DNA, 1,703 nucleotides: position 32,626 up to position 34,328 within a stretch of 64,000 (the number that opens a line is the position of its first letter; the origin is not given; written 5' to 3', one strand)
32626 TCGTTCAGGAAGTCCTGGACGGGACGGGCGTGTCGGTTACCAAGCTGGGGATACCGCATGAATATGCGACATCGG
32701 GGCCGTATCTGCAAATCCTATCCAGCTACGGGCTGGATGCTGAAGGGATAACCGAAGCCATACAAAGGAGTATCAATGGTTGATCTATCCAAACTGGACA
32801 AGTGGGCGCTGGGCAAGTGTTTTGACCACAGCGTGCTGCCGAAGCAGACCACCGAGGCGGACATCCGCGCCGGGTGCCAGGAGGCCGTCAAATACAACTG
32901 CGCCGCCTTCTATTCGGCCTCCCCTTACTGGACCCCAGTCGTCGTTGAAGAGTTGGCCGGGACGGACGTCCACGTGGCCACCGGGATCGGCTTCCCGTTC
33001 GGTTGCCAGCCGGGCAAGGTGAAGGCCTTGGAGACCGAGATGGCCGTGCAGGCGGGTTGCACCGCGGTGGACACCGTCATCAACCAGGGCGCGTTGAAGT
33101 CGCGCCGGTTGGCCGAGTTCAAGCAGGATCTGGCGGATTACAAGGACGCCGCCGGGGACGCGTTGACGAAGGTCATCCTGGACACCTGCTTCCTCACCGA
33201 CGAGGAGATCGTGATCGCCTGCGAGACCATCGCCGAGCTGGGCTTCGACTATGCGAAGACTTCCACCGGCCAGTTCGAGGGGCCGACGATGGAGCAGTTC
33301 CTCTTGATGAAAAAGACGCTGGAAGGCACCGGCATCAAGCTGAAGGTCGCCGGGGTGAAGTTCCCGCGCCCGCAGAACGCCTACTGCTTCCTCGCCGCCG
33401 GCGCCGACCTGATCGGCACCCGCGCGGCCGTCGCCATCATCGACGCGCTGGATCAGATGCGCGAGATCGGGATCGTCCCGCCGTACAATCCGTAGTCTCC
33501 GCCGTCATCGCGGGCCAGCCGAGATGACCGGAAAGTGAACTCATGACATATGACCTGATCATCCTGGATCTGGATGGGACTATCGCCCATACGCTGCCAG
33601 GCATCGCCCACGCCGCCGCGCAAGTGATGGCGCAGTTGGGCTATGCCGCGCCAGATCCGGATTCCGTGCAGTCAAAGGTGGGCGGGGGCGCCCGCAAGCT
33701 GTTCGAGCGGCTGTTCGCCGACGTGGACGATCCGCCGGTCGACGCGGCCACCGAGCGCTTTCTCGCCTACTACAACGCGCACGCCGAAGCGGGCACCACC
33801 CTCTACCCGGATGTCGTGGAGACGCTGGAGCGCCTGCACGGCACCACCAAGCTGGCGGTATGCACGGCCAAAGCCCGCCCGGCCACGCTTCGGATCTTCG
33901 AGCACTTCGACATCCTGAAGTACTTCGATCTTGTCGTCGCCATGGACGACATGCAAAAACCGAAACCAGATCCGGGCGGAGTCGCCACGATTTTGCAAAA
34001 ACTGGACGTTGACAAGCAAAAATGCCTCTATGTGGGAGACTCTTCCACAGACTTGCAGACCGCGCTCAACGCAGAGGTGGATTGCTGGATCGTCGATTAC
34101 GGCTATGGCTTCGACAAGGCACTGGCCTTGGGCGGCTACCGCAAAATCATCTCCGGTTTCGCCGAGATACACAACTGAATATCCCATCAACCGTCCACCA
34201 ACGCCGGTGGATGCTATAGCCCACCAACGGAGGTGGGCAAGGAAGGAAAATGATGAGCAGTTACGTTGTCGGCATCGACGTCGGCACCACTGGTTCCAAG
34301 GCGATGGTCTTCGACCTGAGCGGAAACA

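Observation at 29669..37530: Lower-GC carbohydrate island: RpiB - split transketolase - DeoC-like aldolase - HAD phosphatase - FGGY kinase - membrane protein - AKR, divergent from GntR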

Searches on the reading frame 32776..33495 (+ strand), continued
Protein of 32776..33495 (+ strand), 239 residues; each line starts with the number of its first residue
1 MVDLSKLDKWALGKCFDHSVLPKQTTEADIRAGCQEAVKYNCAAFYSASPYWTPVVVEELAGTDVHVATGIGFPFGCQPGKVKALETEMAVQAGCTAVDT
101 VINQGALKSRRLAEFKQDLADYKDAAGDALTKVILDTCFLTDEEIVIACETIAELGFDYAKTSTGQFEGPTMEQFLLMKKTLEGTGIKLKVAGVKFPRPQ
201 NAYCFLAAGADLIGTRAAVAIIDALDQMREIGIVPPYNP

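Call 98: search_protein_families(library=pfam, proteins=[L101:6517-7902:+, L101:4968-5960:-, L100:5253-6608:+, L100:6684-7760:-, L104:8582-9400:+, L104:12117-13043:+, L111:4720-5730:+, L111:3138-4202:+, L111:14483-15544:+, L159:7203-7958:+], max_evalue=0.0001)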
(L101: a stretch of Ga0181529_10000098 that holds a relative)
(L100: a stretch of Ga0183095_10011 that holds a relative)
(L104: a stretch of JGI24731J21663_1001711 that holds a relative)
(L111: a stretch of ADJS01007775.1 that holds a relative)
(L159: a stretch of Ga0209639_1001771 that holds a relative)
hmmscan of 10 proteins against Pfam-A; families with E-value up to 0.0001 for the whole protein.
L101:6517-7902:+ (461 aa): 0 families

L101:4968-5960:- (330 aa): 0 families

L100:5253-6608:+ (451 aa): 1 family
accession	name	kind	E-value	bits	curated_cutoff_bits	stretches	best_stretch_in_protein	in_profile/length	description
PF00860.26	Xan_ur_permease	-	8.4e-93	311.6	27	1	39-413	4-387/389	Permease family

L100:6684-7760:- (358 aa): 1 family
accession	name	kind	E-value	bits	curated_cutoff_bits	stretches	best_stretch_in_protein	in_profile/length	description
PF01757.29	Acyl_transf_3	-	2.3e-34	119.4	31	1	21-345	2-321/326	Acyltransferase domain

L104:8582-9400:+ (272 aa): 1 family
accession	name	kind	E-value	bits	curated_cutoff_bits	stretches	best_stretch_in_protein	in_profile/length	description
PF01261.30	AP_endonuc_2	-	1.5e-33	117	31.1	1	27-243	1-222/249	Xylose isomerase-like TIM barrel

L104:12117-13043:+ (308 aa): 3 families
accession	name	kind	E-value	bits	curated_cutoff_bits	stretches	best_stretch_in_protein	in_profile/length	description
PF14503.11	YhfZ_C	-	1.6e-64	218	35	1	76-308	2-236/236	YhfZ C-terminal domain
PF14502.12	HTH_41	-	1.6e-16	59.9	25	1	25-71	2-48/48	Helix-turn-helix domain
PF00392.27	GntR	-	2e-09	37.4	27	1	22-64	17-59/64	Bacterial regulatory proteins, gntR family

L111:4720-5730:+ (336 aa): 1 family
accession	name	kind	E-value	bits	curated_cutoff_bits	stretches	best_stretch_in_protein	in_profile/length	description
PF07737.17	ATLF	-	3.5e-13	50.1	27.4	1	225-311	107-192/193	Anthrax toxin lethal factor, N- and C-terminal domain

L111:3138-4202:+ (354 aa): 2 families
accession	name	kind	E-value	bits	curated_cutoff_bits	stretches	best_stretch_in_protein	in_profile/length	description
PF00437.27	T2SSE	-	8e-46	156.8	24.9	1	3-272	12-279/370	Type II/IV secretion system protein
PF13191.12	AAA_16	-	6.8e-05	23.9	32.6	0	120-156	19-52/167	AAA ATPase domain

L111:14483-15544:+ (353 aa): 5 families
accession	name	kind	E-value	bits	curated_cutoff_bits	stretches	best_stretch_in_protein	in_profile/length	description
PF07478.18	Dala_Dala_lig_C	-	6.8e-68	228.6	24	1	143-345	2-204/204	D-ala D-ala ligase C-terminus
PF01820.27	Dala_Dala_lig_N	-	6.5e-38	130.4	34.6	1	5-125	1-121/121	D-ala D-ala ligase N-terminus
PF02786.22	CPSase_L_D2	-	6.8e-11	42.5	19.8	1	161-315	24-178/211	Carbamoyl-phosphate synthase L chain, ATP binding domain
PF02222.28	ATP-grasp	-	3.4e-09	37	27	1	146-314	6-160/179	ATP-grasp domain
PF13535.11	ATP-grasp_4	-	9.2e-05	22.5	27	0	176-226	2-66/160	ATP-grasp domain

L159:7203-7958:+ (251 aa): 3 families
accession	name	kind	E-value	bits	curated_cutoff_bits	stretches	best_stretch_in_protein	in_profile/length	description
PF13561.12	adh_short_C2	-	2.9e-63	214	27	1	18-248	1-236/236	Enoyl-(Acyl carrier protein) reductase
PF00106.31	adh_short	-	9.7e-48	162.7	26.6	1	13-198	2-192/195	short chain dehydrogenase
PF08659.16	KR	-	1.2e-08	35.5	22.6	1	15-110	4-108/180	KR domain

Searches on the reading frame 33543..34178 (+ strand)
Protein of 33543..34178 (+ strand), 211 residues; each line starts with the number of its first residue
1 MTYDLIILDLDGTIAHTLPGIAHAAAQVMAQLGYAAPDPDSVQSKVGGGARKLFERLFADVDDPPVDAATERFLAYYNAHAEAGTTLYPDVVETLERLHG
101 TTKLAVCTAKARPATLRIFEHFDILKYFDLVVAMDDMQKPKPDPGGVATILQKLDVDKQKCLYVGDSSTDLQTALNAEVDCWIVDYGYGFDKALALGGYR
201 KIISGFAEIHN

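Call 3: search_protein_families(library=pfam, proteins=[window:33543-34178:+])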
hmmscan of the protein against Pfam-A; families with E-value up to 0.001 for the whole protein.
window:33543-34178:+ (211 aa): 4 families
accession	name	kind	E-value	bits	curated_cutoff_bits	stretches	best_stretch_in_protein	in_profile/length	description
PF13419.12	HAD_2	-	1.9e-39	136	23.8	1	6-183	1-177/178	Haloacid dehalogenase-like hydrolase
PF00702.32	Hydrolase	-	5e-29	102.5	26.4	1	3-177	1-190/191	haloacid dehalogenase-like hydrolase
PF12710.13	HAD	-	1.3e-07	32.7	27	1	6-174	1-188/189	haloacid dehalogenase-like hydrolase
PF13242.12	Hydrolase_like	-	8.9e-07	29.2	22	1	141-187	4-51/75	HAD-hyrolase-like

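Call 4: search_protein_families(library=ncbifam, proteins=[window:33543-34178:+])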
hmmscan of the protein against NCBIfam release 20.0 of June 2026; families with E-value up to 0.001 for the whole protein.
window:33543-34178:+ (211 aa): 33 families (the best 25 are shown)
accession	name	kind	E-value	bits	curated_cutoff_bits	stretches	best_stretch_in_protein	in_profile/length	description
NF009695.0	PRK13222.1-2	equivalog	5.4e-41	140.5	225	1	3-209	6-218/226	phosphoglycolate phosphatase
TIGR01449.2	PGP_bact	equivalog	9.2e-39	133.2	180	1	6-204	1-204/213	phosphoglycolate phosphatase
NF009697.0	PRK13222.1-4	equivalog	1.9e-34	119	327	1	6-209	10-218/232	phosphoglycolate phosphatase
NF009694.0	PRK13222.1-1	equivalog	2e-28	99.4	415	1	73-201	98-227/252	phosphoglycolate phosphatase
NF009698.0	PRK13223.1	equivalog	8.1e-27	94.1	466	1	5-194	15-210/272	phosphoglycolate phosphatase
NF009804.0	PRK13288.1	equivalog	1e-22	80.7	218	1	5-187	5-184/215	pyrophosphatase PpaX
NF009696.0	PRK13222.1-3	equivalog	1.3e-17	64.2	359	1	4-188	4-190/223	N-acetylmuramic acid 6-phosphate phosphatase MupP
TIGR02009.1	PGMB-YQAB-SF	subfamily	1.1e-16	61.5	153.35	1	6-183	4-185/186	beta-phosphoglucomutase family hydrolase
TIGR02253.1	CTE7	subfamily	7.1e-16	58.6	169.75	1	67-181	76-191/221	TIGR02253 family HAD-type hydrolase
NF008000.0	PRK10725.1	equivalog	4.4e-15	56.3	215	1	2-181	4-182/188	fructose-1-phosphate/6-phosphogluconate phosphatase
NF009700.0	PRK13226.1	equivalog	6e-15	55.6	342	1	6-191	15-201/229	phosphoglycolate phosphatase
TIGR01454.1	AHBA_synth_RP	hypoth_equivalog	1.4e-12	47.7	246.65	1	86-181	75-171/205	AHBA synthesis associated protein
TIGR01509.1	HAD-SF-IA-v3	subfamily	1.3e-11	44.9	29.4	1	66-177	45-147/154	HAD-IA family hydrolase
NF008087.0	PRK10826.1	equivalog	1.5e-11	44.4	191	1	6-181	10-188/222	hexitol phosphatase HxpB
TIGR02254.1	YjjG_YfnB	equivalog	2.8e-11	43.3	159.9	1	75-182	86-195/223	YjjG family noncanonical pyrimidine nucleotidase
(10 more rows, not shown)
